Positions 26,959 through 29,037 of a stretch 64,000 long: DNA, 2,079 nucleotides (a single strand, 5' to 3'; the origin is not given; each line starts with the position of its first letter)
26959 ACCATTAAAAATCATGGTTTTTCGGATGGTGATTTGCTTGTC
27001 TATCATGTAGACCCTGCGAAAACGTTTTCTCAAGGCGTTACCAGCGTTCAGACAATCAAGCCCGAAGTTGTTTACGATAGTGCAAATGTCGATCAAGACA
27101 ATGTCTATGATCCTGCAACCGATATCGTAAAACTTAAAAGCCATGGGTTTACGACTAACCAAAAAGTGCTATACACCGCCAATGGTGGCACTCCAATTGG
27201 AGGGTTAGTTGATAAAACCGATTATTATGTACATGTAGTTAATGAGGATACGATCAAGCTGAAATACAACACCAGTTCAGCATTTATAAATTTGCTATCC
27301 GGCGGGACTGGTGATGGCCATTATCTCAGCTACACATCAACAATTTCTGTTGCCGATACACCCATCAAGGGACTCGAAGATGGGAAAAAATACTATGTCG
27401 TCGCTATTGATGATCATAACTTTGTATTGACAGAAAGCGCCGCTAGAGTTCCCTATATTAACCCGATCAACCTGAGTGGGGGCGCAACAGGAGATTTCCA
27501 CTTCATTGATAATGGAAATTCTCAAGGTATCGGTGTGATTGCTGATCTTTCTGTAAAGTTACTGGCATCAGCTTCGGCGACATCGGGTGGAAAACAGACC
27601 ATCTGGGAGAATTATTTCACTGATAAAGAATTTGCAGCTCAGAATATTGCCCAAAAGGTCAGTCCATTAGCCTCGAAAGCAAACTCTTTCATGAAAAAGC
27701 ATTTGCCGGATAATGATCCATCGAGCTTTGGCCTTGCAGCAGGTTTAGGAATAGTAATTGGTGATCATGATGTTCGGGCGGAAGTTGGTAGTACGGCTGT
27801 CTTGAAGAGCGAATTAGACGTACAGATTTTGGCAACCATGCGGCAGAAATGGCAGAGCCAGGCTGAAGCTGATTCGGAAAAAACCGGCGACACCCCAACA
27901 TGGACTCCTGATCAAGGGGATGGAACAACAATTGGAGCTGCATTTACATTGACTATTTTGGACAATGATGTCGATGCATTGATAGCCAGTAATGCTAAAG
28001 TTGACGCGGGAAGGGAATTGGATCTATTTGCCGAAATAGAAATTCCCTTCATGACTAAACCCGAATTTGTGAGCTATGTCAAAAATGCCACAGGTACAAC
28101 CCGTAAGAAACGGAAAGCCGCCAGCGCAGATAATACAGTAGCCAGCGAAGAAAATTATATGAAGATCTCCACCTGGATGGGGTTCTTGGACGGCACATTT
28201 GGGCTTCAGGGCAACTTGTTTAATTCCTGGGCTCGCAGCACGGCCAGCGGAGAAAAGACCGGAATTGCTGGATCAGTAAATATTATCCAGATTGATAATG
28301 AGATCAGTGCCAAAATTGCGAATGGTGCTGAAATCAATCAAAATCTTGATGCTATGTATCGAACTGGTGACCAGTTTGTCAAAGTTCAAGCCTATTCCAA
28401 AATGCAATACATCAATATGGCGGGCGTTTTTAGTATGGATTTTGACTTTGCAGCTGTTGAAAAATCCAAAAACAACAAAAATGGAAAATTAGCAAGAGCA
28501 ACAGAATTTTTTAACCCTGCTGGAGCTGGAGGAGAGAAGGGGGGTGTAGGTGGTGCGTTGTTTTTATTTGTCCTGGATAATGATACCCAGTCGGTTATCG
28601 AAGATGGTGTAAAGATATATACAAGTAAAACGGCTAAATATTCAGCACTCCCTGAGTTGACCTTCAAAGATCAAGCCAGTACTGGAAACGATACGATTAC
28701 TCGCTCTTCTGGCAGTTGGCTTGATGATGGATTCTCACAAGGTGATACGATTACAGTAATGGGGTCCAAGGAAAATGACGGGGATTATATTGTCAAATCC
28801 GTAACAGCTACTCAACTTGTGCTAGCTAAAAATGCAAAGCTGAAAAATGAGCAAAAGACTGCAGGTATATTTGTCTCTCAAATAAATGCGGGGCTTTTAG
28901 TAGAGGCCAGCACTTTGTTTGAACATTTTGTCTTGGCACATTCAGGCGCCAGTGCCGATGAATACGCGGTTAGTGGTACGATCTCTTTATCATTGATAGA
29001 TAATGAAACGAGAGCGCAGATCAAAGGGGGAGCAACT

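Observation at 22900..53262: Single 30.4-kb ORF encoding a 10,120-residue secreted mosaic protein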

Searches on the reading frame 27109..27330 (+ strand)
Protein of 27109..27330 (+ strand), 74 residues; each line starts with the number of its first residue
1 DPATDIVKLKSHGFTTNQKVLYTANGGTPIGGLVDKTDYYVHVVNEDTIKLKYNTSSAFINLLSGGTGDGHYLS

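Call 98: search_solved_structures(query=A7, max_evalue=5, show_alignments=2)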
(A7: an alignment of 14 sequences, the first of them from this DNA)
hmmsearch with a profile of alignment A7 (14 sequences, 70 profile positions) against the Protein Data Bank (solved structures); distinct sequences matched with E-value up to 5: 45.
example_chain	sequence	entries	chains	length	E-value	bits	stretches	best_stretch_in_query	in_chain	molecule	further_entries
3ugm_A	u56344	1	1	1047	1.5e-16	63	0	8-28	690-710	TAL effector AvrBs3/PthA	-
9jo8_A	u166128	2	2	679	5.3e-13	51.6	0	8-28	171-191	TALE repeat protein targeting mitochondiral ND1-L gene. | TALE repeat protein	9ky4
2ypf_A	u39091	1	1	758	7.5e-13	51.1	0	8-28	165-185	AVRBS3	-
3v6p_A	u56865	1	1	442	2.7e-12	49.3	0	8-28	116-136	dHax3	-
4oss_A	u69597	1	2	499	5.7e-12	48.3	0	8-28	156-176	Hax3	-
4gjp_A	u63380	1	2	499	6.2e-12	48.2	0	8-28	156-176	Hax3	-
4osq_A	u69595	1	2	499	8.4e-12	47.8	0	8-28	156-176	Hax3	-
4osr_A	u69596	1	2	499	9.3e-12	47.6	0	8-28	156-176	Hax3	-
4osj_A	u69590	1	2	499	9.5e-12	47.6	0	8-28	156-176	Hax3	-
4osw_A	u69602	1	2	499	9.6e-12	47.6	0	8-28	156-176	Hax3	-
4osl_A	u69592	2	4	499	1.1e-11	47.4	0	8-28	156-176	Hax3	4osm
4gjr_A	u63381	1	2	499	1.2e-11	47.3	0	8-28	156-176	Hax3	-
3v6t_A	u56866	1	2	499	1.2e-11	47.3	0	8-28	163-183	dHax3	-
4ot0_A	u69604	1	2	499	1.2e-11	47.3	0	8-28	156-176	Hax3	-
4osv_A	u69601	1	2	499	1.6e-11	46.8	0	8-28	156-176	Hax3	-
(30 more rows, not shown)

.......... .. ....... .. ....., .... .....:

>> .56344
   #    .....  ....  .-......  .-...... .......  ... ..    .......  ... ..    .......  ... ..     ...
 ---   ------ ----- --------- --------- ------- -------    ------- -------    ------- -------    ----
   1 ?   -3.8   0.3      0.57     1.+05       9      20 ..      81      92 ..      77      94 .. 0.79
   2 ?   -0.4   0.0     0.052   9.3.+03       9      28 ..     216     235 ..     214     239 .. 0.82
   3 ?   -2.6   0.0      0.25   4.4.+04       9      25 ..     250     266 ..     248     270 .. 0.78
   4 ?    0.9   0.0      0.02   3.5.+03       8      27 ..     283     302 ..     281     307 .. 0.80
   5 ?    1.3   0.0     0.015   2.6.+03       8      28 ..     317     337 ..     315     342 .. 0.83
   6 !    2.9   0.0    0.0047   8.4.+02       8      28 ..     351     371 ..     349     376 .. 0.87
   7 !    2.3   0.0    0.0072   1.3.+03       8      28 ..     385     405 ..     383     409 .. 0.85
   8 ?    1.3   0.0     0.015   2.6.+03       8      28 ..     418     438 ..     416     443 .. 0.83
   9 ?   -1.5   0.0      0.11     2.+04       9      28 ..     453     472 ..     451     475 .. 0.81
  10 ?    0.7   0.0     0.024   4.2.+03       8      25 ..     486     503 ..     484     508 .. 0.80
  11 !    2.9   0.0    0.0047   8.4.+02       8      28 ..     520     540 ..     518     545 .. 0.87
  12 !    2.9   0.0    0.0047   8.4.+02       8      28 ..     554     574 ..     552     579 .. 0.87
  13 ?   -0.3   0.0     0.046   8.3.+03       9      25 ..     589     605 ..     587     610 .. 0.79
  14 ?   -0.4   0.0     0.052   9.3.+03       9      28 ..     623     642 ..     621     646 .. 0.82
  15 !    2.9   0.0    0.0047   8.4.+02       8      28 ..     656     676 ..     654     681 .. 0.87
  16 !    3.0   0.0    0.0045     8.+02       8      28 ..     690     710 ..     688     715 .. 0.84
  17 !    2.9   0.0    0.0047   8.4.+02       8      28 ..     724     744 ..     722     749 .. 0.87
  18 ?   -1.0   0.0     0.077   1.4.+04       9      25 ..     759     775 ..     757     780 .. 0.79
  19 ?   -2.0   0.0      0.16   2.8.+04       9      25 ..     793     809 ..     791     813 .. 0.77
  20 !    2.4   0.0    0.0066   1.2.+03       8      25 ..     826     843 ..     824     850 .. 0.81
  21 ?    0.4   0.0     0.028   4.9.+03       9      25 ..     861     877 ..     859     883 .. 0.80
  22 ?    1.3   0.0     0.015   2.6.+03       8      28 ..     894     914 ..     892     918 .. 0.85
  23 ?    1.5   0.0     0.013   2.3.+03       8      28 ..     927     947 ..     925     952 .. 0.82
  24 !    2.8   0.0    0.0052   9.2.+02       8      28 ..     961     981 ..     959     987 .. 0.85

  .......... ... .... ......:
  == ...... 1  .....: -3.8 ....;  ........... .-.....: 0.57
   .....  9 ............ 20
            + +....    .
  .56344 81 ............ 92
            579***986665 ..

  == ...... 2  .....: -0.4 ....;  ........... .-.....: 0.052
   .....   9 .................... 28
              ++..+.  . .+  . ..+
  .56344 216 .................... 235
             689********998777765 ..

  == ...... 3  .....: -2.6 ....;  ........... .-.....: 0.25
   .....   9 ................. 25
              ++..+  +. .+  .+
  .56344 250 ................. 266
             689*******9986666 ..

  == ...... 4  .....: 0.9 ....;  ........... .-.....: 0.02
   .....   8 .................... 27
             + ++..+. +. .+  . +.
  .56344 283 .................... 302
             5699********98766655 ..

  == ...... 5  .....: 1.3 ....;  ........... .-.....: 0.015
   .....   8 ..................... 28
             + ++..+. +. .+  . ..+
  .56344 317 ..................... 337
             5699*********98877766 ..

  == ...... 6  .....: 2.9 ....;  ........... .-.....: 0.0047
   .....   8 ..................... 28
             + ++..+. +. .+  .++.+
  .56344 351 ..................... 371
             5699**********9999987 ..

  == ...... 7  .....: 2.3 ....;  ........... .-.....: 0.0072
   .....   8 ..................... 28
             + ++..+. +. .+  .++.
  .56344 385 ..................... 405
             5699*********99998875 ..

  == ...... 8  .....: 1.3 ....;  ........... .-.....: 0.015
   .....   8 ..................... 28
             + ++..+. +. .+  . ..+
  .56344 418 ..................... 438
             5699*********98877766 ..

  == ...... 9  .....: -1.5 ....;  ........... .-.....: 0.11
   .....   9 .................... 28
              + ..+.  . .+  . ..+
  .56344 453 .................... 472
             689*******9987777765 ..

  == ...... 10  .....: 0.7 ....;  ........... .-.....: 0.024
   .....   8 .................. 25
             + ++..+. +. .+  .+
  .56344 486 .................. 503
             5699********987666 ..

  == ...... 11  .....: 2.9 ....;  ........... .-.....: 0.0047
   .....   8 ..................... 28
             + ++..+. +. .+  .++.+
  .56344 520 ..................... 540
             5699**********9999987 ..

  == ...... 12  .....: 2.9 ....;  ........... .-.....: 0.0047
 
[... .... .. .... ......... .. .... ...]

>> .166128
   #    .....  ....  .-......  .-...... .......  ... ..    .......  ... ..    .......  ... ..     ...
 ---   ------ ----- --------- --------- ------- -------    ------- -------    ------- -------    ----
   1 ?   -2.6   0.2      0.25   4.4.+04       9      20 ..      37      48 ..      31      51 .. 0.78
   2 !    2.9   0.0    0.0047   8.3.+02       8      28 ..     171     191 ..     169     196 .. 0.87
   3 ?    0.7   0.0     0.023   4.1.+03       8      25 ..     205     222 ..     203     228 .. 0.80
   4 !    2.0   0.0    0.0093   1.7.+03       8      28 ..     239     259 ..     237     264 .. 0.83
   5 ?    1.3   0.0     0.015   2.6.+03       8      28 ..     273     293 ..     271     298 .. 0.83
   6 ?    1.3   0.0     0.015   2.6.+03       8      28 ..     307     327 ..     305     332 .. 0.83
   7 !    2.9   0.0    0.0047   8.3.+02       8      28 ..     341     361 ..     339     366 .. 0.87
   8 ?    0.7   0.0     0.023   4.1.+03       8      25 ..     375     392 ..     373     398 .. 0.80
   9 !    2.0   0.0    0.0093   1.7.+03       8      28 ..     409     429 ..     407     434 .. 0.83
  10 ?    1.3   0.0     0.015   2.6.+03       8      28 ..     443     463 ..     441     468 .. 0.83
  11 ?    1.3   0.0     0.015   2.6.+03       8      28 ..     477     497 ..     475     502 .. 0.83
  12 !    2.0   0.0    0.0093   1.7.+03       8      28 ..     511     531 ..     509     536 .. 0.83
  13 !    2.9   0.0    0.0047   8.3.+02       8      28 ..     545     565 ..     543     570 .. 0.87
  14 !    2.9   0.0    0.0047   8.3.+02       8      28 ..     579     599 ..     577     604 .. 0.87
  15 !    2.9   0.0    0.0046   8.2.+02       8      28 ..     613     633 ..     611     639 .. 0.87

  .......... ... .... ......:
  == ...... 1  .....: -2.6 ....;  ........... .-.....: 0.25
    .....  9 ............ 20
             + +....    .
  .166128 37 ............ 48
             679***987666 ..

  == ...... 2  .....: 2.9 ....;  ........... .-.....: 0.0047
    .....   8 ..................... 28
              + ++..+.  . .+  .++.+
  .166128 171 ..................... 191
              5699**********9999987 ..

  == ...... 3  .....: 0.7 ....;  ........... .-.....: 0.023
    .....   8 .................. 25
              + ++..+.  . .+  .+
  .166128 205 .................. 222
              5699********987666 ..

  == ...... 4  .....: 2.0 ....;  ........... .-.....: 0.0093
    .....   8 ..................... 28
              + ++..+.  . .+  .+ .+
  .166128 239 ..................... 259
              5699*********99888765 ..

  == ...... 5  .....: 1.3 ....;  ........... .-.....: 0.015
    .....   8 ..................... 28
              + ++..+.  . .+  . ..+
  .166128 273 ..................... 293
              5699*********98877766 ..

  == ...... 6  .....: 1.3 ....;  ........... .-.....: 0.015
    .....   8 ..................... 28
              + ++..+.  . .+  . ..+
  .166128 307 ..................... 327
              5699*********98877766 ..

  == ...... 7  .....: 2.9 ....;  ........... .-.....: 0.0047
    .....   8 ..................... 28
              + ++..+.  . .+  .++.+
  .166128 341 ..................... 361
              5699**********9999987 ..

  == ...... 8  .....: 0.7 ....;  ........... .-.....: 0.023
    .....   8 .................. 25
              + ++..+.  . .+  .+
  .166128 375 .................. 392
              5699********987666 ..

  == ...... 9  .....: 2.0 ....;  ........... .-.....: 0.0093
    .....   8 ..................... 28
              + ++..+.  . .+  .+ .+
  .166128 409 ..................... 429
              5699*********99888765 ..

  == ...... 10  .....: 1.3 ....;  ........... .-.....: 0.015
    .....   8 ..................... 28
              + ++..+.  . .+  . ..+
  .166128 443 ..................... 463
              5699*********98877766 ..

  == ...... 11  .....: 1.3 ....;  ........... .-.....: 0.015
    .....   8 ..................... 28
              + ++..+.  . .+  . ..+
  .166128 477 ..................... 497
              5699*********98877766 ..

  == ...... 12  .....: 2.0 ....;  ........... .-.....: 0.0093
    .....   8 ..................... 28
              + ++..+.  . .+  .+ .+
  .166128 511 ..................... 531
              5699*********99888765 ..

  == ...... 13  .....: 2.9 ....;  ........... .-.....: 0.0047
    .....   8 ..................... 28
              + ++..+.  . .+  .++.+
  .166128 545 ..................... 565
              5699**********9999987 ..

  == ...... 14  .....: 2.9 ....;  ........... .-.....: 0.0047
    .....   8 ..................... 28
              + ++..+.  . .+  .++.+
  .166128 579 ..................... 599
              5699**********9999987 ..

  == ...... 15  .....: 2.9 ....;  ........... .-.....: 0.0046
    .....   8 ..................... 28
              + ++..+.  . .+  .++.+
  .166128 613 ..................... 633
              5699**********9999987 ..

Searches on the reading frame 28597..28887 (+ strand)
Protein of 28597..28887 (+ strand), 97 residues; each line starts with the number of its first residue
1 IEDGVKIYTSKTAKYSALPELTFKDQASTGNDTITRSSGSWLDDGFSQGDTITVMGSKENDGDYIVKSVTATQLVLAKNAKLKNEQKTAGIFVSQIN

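Call 102: search_protein_families(library=phrogs, proteins=[window:28597-28887:+], max_evalue=0.01)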
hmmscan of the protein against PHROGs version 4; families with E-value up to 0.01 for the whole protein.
window:28597-28887:+ (97 aa): 2 families
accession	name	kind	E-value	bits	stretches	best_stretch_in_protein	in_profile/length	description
phrog_1236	-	head and packaging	1.8e-06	28.8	1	43-90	59-106/177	head protein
phrog_14803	-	unknown function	0.0082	17.1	0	50-93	15-58/59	-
